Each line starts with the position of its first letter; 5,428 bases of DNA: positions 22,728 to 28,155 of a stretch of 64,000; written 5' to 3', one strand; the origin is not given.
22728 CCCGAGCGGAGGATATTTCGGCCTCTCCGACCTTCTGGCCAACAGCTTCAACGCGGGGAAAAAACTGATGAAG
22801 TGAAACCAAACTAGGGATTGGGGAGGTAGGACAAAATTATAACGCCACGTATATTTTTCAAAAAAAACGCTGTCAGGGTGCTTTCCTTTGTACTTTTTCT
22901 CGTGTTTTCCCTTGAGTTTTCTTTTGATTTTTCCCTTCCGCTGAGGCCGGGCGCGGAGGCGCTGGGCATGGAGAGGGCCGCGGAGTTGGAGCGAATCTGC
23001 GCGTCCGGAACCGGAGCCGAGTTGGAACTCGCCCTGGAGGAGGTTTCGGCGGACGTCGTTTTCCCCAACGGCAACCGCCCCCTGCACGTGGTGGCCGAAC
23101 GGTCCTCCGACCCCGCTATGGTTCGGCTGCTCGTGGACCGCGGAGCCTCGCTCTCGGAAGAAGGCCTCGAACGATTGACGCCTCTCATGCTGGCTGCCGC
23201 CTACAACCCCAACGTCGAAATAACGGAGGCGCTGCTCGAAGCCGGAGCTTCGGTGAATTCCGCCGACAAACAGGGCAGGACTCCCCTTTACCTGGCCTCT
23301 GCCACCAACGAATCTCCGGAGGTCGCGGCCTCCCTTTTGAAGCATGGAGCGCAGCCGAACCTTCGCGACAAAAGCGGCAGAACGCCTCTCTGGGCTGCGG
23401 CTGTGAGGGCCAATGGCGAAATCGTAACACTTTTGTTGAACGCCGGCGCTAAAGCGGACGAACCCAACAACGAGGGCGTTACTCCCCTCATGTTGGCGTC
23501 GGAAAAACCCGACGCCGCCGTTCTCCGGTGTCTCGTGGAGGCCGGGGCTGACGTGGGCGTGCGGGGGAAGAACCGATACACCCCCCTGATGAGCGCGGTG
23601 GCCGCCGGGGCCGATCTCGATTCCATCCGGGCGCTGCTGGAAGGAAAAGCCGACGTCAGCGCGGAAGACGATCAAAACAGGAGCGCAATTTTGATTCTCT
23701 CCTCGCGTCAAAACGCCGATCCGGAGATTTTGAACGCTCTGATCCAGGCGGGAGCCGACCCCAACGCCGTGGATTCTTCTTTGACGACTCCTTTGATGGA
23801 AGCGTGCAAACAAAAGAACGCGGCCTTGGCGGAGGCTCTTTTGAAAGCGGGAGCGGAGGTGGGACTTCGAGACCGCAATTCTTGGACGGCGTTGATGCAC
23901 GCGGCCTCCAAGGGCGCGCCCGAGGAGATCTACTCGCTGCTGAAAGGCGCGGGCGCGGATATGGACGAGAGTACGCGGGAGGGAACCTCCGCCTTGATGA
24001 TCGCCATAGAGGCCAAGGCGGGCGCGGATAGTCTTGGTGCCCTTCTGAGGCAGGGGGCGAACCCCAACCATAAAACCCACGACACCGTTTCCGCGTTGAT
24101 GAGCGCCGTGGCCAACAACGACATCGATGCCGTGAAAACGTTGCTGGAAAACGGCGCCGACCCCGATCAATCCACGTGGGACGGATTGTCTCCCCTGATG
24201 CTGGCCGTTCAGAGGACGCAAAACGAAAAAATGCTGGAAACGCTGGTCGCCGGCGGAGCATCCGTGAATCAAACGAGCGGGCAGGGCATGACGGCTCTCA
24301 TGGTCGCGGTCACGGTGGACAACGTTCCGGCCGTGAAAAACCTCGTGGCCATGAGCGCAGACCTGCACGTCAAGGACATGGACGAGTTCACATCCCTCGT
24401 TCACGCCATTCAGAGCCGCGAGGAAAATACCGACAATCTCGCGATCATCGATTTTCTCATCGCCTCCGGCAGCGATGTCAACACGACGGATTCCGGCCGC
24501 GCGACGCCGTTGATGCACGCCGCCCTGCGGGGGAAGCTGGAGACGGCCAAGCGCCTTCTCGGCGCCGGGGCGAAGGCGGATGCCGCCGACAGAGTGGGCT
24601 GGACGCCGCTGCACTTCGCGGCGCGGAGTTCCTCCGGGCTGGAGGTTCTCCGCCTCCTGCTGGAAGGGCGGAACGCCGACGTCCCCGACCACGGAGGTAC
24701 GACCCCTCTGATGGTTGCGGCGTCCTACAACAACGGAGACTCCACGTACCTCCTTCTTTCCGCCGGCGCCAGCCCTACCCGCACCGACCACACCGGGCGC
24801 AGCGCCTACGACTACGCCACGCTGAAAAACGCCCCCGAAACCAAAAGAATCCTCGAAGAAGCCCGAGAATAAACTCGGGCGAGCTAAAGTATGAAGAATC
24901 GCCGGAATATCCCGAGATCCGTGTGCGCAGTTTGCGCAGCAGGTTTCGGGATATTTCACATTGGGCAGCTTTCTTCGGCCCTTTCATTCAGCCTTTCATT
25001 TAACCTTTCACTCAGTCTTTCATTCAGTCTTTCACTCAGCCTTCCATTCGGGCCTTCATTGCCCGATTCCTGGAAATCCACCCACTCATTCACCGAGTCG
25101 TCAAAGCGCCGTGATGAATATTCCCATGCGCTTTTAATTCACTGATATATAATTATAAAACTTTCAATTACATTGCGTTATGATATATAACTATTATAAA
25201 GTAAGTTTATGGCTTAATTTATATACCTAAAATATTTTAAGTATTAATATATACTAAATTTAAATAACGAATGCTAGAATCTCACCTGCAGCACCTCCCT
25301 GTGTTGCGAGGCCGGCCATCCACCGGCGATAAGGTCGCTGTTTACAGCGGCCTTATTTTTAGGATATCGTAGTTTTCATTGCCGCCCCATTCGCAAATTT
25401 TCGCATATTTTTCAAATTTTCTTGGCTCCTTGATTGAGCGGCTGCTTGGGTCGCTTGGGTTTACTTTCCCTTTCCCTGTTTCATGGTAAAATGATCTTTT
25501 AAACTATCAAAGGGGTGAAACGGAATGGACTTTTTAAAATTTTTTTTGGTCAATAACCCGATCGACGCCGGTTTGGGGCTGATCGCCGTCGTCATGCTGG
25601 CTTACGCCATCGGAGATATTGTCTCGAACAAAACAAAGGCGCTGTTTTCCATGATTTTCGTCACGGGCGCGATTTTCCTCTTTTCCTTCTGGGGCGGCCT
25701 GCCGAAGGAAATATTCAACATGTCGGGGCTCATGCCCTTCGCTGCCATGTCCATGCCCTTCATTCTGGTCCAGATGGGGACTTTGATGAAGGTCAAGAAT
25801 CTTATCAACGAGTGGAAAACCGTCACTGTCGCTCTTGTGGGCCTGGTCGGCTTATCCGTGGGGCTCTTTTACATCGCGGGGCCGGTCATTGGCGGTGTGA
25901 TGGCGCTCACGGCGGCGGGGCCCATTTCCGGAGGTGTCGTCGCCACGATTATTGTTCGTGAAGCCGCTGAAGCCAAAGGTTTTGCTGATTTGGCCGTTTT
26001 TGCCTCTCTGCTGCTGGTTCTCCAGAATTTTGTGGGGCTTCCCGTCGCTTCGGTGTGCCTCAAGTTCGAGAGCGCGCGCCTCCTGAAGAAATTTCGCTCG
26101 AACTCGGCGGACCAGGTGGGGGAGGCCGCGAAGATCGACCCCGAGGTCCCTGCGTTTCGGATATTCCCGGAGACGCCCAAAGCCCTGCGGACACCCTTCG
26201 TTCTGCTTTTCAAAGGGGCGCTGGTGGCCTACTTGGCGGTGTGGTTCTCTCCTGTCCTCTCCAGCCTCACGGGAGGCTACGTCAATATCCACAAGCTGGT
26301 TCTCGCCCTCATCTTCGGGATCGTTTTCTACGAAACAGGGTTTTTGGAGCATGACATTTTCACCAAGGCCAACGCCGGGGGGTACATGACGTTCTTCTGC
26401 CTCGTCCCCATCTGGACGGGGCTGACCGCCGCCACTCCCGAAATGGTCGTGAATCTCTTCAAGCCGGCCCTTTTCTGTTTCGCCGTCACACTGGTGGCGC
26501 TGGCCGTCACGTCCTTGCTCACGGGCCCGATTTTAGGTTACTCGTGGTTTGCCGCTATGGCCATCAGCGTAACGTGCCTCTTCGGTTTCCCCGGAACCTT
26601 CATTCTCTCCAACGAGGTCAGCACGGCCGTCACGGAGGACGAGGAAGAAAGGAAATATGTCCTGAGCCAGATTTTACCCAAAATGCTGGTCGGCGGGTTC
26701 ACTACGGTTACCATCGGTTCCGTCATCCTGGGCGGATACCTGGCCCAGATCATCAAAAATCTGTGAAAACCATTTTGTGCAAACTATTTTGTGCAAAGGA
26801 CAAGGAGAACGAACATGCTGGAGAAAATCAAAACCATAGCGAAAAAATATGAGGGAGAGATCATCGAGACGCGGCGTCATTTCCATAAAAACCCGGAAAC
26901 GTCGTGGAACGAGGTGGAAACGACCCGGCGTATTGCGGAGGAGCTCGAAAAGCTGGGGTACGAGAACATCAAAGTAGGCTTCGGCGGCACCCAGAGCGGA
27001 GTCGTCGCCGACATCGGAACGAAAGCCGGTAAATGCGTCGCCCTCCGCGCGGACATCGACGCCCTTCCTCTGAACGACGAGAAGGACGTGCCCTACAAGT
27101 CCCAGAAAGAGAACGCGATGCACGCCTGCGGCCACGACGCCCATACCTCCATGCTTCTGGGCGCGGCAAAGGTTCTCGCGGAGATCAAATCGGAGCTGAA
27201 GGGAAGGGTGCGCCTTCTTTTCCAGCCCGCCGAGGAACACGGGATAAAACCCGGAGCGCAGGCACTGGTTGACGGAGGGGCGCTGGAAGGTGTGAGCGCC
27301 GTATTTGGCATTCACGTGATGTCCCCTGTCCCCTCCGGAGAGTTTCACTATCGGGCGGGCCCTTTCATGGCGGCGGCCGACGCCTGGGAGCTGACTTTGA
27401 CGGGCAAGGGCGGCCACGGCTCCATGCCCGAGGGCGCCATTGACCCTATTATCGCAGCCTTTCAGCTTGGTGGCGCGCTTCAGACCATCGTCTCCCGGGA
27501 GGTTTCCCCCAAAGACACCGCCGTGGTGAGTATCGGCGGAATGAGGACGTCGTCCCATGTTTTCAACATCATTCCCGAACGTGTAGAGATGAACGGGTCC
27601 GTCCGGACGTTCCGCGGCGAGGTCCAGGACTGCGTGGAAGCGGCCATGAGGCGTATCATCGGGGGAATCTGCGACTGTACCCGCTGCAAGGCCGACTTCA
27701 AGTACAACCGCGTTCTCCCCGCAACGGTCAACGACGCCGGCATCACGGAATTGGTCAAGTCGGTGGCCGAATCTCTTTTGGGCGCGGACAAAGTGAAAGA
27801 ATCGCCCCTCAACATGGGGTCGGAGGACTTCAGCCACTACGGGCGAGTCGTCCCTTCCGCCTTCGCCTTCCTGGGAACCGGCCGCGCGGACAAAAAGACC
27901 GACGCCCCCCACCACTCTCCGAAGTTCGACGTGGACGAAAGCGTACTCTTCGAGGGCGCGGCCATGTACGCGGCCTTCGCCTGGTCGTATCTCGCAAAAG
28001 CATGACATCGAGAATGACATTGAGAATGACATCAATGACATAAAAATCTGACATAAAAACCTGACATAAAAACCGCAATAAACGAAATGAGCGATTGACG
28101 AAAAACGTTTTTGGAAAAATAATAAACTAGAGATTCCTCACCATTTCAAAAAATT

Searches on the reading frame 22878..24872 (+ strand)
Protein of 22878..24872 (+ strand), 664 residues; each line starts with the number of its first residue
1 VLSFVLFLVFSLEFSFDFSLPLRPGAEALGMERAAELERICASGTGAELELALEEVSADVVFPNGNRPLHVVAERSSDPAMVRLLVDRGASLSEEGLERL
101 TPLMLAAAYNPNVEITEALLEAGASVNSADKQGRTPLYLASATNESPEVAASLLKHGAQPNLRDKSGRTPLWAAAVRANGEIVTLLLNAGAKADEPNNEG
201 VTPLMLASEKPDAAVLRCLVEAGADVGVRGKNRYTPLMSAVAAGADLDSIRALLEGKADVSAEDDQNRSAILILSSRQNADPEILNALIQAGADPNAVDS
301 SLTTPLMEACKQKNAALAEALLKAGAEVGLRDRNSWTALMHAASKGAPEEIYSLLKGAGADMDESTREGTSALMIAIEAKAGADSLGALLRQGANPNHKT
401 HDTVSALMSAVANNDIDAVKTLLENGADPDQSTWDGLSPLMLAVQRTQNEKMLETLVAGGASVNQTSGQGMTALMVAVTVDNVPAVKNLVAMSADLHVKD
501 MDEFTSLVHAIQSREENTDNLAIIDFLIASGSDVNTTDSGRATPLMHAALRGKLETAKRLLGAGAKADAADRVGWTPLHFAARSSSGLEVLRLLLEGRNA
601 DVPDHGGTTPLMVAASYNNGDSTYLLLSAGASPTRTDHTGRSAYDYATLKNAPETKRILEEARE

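Call 59: search_protein_families(library=pfam, proteins=[window:22878-24872:+], max_evalue=0.00001)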
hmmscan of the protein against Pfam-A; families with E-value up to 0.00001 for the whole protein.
window:22878-24872:+ (664 aa): 7 families
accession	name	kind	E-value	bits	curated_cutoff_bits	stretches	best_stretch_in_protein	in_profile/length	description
PF12796.13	Ank_2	-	6.6e-133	434.1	27.3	12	519-602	8-86/90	Ankyrin repeats (3 copies)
PF00023.36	Ank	-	7.9e-89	286.9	21.1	0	574-602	2-28/33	Ankyrin repeat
PF13857.12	Ank_5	-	8.4e-63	208.1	27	3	119-171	1-53/56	Ankyrin repeats (many copies)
PF13637.12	Ank_4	-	2.7e-62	205.8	22.7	1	545-595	1-50/50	Ankyrin repeats (many copies)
PF13606.12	Ank_3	-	3.7e-60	192.3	22.3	0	574-602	2-28/30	Ankyrin repeat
PF23745.1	ANK_LRRK2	-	3.2e-18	66.3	27.5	0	306-378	35-102/130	LRRK2 ANK repeat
PF24521.3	Ank_KRIT1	-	2.3e-09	37.5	80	0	543-657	20-138/149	KRIT1 ankyrin-repeats domain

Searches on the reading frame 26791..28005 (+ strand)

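Call 59: search_protein_families(library=pfam, proteins=[window:26791-28005:+], max_evalue=0.00001)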
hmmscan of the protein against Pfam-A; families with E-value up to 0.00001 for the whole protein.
window:26791-28005:+ (404 aa): 2 families
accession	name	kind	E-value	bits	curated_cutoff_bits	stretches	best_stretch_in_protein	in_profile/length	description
PF01546.33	Peptidase_M20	-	6.1e-44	150.8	24.6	1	84-397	1-204/206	Peptidase family M20/M25/M40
PF07687.19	M20_dimer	-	9.7e-07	29.2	21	1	199-290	9-99/107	Peptidase dimerisation domain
